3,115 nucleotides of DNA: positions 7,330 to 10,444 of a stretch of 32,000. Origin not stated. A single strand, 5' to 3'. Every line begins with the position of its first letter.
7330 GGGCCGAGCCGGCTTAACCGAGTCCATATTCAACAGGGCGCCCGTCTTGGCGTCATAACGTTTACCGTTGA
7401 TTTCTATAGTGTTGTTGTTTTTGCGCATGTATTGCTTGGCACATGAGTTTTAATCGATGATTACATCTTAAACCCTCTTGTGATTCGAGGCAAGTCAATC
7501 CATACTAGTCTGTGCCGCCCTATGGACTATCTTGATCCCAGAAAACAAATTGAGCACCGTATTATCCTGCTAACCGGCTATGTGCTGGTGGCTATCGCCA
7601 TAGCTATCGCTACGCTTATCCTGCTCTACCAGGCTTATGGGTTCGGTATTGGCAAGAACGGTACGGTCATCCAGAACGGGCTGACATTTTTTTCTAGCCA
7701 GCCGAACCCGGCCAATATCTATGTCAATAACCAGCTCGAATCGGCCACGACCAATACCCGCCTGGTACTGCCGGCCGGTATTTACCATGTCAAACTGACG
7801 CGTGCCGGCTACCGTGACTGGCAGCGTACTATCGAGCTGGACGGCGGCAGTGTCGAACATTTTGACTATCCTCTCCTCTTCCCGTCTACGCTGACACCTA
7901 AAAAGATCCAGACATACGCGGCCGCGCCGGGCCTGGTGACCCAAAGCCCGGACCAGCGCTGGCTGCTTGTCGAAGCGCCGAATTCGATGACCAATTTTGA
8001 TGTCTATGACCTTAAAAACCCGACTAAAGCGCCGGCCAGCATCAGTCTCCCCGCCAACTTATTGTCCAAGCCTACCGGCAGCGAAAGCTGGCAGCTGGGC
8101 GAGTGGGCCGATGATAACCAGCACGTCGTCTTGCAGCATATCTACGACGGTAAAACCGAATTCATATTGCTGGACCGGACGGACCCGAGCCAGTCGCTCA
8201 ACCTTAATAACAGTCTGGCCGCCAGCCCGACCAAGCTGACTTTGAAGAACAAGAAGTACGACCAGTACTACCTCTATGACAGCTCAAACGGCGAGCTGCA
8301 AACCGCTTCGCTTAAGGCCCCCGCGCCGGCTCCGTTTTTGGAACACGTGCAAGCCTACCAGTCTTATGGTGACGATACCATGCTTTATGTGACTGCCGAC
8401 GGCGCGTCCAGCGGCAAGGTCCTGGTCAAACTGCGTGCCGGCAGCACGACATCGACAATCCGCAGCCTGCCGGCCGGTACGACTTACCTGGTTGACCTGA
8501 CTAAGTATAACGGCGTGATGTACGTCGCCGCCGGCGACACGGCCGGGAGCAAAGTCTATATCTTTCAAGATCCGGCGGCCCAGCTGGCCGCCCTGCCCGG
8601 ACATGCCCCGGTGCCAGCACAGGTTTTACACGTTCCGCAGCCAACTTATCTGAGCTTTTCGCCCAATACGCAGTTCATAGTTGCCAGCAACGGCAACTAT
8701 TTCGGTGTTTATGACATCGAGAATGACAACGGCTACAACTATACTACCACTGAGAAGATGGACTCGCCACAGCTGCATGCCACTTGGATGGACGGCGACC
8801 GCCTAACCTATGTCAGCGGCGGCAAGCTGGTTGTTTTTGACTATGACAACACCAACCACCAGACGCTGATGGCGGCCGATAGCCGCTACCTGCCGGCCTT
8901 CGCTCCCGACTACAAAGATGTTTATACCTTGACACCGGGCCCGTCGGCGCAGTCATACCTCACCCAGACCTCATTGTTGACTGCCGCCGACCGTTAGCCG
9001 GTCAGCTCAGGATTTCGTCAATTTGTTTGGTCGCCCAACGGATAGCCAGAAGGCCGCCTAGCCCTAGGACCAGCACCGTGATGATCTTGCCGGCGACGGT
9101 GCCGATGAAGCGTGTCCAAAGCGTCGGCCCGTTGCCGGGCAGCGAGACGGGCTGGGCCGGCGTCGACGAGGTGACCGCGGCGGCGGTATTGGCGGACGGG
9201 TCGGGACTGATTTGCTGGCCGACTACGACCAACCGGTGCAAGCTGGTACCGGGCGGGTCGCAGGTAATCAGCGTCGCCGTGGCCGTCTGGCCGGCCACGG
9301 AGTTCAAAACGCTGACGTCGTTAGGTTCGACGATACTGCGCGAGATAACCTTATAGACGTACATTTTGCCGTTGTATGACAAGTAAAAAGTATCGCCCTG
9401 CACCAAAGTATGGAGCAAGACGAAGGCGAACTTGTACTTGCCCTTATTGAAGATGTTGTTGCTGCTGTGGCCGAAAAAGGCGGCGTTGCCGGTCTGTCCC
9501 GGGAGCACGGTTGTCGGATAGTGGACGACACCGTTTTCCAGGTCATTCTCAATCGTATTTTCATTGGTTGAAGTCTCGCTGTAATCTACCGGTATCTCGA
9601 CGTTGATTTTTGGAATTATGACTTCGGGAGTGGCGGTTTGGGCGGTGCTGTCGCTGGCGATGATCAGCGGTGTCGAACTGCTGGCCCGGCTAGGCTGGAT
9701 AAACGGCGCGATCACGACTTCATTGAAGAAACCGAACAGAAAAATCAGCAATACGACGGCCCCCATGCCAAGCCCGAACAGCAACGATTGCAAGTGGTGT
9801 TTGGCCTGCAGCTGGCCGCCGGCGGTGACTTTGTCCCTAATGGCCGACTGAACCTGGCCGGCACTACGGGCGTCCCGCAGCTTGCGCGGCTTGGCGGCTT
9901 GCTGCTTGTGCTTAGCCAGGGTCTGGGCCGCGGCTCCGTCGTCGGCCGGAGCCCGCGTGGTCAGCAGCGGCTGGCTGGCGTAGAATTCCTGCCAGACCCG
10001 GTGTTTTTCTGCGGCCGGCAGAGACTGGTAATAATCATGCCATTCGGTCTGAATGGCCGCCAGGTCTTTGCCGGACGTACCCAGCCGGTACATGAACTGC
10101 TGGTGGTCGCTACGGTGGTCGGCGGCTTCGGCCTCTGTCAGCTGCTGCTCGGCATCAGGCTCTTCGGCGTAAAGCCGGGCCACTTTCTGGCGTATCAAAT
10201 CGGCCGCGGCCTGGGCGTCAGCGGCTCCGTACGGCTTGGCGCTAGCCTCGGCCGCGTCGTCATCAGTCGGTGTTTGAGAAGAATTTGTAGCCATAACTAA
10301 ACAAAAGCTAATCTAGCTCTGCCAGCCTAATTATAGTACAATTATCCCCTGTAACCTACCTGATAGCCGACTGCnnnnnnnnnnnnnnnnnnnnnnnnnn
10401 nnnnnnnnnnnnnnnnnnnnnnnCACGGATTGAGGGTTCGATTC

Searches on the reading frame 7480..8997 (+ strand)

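Call 63: search_protein_families(library=pfam, proteins=[window:7480-8997:+], max_evalue=0.00001)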
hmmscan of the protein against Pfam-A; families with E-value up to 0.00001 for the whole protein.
window:7480-8997:+ (505 aa): 1 family
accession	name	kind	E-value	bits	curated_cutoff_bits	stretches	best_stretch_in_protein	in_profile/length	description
PF08308.17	PEGA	-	7.5e-08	32.6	20.8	1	72-132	7-67/71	PEGA domain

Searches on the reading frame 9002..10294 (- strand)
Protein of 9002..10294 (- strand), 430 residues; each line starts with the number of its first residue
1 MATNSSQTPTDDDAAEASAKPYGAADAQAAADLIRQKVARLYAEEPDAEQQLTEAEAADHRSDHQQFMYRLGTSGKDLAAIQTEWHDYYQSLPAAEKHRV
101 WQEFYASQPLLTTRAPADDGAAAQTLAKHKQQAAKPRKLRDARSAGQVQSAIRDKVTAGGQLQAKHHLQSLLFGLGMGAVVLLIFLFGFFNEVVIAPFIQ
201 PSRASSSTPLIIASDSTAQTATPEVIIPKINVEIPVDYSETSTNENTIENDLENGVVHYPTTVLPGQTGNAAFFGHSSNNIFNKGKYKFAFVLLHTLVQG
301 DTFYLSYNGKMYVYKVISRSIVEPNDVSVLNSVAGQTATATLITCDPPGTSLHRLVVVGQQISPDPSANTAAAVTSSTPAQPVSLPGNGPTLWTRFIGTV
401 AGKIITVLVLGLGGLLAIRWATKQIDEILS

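Call 63: search_protein_families(library=pfam, proteins=[window:9002-10294:-], max_evalue=0.00001)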
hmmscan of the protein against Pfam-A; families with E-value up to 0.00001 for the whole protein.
window:9002-10294:- (430 aa): 1 family
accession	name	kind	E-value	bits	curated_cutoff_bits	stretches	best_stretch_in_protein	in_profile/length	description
PF04203.18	Sortase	-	1.1e-22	80.5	26.6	1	227-360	3-123/125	Sortase domain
